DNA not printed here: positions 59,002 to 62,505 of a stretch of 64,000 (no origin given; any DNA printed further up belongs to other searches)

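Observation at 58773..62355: Uncharacterised gene pair: a 108-aa helical protein plus a 1067-aa low-complexity protein, possibly near-leaderless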

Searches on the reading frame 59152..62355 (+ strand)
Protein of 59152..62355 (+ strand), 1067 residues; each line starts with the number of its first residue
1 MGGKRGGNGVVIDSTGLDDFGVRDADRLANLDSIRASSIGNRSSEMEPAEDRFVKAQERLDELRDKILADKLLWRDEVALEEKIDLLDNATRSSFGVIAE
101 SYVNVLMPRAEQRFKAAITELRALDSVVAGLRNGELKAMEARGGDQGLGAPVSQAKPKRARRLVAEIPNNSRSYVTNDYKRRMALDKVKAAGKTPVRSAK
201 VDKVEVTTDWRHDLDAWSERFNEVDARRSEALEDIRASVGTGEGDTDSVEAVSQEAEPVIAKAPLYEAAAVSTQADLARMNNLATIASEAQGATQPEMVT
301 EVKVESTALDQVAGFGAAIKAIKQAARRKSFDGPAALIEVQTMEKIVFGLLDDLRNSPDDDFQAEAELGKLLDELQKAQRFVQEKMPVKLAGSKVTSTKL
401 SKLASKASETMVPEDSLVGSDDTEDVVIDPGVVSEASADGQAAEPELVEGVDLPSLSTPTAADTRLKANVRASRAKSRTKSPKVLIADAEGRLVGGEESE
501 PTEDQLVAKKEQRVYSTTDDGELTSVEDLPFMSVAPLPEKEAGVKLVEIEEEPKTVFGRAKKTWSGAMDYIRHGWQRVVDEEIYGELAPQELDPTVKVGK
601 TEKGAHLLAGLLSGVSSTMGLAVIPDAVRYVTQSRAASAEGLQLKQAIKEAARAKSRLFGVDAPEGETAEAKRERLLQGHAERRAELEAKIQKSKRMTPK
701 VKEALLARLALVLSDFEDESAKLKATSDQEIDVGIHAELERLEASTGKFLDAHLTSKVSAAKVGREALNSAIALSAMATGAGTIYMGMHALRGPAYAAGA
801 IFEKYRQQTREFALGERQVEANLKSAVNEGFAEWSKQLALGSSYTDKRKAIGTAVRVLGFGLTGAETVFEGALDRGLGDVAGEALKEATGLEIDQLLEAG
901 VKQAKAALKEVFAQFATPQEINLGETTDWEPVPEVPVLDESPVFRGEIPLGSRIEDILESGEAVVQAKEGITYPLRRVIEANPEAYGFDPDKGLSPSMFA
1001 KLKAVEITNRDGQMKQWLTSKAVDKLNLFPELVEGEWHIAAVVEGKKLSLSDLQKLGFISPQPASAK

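Call 4: search_protein_families(library=pfam, proteins=[window:59152-62355:+], max_evalue=1)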
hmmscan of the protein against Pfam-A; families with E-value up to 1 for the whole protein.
window:59152-62355:+ (1067 aa): 1 family
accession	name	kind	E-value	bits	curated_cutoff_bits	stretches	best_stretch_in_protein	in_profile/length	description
PF21805.3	Imm5_like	-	0.013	15.8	25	1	760-810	66-115/129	Imm-5 like putative immunity protein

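Call 5: search_protein_families(library=ncbifam, proteins=[window:59152-62355:+], max_evalue=1)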
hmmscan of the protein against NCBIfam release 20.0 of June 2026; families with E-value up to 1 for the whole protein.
window:59152-62355:+ (1067 aa): 0 families

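Call 8: find_homologous_proteins(query=window:59152-62355:+)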
Query window:59152-62355:+ (1067 aa): 1 proteins with E <= 0.001 among 8000 candidates.
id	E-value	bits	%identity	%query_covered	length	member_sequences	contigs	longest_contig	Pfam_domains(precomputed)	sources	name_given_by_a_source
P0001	0.0e+0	2277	100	100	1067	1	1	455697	-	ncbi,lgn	ncbi:MAG: hypothetical protein WAZ14_02160 [Patescibacteria group bacterium]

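Call 12: search_solved_structures(query=window:59152-62355:+, max_evalue=1)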
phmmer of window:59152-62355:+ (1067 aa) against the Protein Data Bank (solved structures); distinct sequences matched with E-value up to 1: 0.

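Call 13: find_encoding_contigs(protein=P0001, flank=10000, max_places=4)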
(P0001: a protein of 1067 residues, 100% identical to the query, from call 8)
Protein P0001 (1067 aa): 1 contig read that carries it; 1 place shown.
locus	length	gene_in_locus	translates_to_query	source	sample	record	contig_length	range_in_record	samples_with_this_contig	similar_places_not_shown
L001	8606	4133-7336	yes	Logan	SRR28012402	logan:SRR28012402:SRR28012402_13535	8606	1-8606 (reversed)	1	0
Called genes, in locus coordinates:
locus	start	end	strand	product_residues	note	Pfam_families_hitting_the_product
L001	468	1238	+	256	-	PF00142:Fer4_NifH (weak), PF01656:CbiA, PF02374:ArsA_ATPase, PF06564:CBP_BcsQ, PF09140:MipZ (weak), PF10609:ParA, PF13614:AAA_31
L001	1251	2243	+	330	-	PF02195:ParB_N, PF17762:HTH_ParB, PF23552:ParB_C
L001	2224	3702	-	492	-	PF13328:HD_4, PF01966:HD (weak), PF04607:RelA_SpoT, PF02824:TGS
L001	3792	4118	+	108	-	-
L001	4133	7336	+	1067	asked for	-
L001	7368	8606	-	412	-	?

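Call 21: search_protein_representatives(protein=window:59152-62355:+)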
Query: 1067 residues. Proteins with E-value up to 0.001 (for the whole library): 36; up to 1e-10: 27; up to 1e-30: 13. The best 36 are listed.
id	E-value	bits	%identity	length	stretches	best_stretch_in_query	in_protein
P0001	0.0e+00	2276.9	100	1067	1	1-1067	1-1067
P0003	6.7e-139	481.4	49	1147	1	529-1067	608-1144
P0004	7.9e-117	408.3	46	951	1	495-1065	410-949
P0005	5.5e-110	385.7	43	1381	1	530-1066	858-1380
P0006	4.3e-105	369.5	48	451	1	616-1065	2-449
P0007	4.4e-100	352.9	40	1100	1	520-1067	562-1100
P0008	4.1e-94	333.2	45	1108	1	556-1067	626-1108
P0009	5.1e-88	313.0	44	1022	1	520-1067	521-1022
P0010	4.1e-79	283.5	43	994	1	538-1066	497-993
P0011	5.1e-62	226.9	47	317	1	737-1067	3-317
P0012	6.0e-60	220.1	36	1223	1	500-1065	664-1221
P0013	4.8e-56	207.2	37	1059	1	545-1067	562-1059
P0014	2.3e-52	195.0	37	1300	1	552-1067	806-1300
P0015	6.4e-19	84.3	32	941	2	577-867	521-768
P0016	1.4e-18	83.2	31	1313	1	561-1059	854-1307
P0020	3.2e-15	72.1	29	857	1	608-1063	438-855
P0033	5.4e-08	48.1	37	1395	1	960-1063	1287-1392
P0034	7.9e-08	47.6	32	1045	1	961-1067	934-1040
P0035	1.8e-07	46.4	30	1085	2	583-871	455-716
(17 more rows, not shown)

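Call 53: search_protein_families(library=padloc, proteins=[window:59152-62355:+], max_evalue=1)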
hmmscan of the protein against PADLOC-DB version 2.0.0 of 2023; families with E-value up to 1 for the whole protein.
window:59152-62355:+ (1067 aa): 0 families

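Call 54: search_protein_families(library=phrogs, proteins=[window:59152-62355:+], max_evalue=1)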
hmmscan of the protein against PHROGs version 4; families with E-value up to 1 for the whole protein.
window:59152-62355:+ (1067 aa): 0 families

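Call 65: find_encoding_contigs(protein=P0016, flank=8000, max_places=3)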
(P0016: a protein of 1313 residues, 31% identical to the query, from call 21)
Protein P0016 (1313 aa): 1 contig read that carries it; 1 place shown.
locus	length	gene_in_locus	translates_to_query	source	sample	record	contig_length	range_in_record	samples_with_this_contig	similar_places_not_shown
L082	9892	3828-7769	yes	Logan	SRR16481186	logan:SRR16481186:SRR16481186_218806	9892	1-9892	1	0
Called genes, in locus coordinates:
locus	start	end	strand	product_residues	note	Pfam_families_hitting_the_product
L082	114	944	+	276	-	PF10609:ParA, PF00142:Fer4_NifH, PF01656:CbiA, PF02374:ArsA_ATPase (weak), PF06564:CBP_BcsQ, PF07015:VirC1 (faint), PF09140:MipZ (weak), PF13614:AAA_31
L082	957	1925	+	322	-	PF02195:ParB_N, PF17762:HTH_ParB, PF23552:ParB_C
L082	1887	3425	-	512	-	PF13328:HD_4, PF01966:HD, PF04607:RelA_SpoT, PF02824:TGS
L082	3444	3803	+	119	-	-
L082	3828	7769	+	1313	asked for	-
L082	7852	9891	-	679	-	?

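Call 66: find_encoding_contigs(protein=P0020, flank=8000, max_places=3)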
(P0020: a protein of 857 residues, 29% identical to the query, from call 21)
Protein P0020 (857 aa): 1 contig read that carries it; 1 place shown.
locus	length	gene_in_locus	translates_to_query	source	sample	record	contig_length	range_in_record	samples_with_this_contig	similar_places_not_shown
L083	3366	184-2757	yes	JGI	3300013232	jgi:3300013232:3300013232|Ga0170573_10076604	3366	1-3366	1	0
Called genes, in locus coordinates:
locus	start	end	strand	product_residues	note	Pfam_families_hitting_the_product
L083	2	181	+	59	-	?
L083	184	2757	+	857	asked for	-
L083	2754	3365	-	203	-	?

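Call 67: find_encoding_contigs(protein=P0033, flank=8000, max_places=3)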
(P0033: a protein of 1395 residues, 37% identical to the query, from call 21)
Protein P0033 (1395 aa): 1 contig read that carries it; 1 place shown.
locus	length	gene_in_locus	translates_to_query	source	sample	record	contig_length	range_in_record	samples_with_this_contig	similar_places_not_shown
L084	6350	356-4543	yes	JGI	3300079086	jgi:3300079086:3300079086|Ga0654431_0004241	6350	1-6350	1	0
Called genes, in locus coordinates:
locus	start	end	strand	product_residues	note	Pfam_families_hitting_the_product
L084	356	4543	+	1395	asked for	-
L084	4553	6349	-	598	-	?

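Call 68: find_encoding_contigs(protein=P0035, flank=8000, max_places=3)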
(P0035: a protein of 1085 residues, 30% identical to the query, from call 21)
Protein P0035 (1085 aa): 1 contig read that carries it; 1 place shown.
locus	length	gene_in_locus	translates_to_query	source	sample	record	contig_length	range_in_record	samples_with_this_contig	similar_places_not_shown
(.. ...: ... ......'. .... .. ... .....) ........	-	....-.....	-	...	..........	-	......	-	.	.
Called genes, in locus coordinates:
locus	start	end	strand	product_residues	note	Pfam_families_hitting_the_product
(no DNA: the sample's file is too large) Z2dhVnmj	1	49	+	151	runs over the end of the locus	PF01814:Hemerythrin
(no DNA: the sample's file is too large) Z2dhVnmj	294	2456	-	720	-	PF00403:HMA, PF00122:E1-E2_ATPase, PF00702:Hydrolase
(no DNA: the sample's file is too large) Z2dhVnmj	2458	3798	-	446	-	PF13386:DsbD_2, PF13473:Cupredoxin_1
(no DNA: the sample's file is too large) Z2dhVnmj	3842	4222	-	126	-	-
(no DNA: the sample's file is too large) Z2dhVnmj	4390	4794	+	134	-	-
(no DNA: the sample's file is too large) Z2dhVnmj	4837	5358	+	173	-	-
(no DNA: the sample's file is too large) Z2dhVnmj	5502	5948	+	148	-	PF11303:DUF3105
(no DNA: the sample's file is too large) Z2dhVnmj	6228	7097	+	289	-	-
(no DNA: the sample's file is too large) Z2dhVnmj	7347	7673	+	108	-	-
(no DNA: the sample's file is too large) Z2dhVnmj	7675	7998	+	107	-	-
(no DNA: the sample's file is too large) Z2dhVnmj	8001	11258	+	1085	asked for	-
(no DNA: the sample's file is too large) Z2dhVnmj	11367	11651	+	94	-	PF00216:Bac_DNA_binding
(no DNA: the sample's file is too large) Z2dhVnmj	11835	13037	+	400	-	PF03816:LytR_cpsA_psr (faint)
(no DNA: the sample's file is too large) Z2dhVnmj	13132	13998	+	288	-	PF03477:ATP-cone, PF22357:AF1548-like_C (weak)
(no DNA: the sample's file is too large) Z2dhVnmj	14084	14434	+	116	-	-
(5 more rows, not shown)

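Call 69: find_encoding_contigs(protein=P0034, flank=8000, max_places=3)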
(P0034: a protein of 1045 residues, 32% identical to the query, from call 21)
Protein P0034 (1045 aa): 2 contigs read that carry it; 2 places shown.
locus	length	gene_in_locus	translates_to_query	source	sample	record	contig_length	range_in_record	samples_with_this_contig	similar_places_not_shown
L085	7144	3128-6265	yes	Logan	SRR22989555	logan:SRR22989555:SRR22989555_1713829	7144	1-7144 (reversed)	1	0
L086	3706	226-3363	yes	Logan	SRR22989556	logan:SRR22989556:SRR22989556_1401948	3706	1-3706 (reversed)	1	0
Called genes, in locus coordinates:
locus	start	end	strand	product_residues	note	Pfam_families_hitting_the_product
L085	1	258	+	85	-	?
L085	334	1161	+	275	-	PF02195:ParB_N, PF17762:HTH_ParB, PF23552:ParB_C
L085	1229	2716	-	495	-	PF13328:HD_4, PF04607:RelA_SpoT, PF02824:TGS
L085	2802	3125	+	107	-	PF15191:Synaptonemal_3 (faint)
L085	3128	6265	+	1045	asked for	-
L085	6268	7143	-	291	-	?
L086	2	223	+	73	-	?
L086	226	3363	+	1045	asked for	-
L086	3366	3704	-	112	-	?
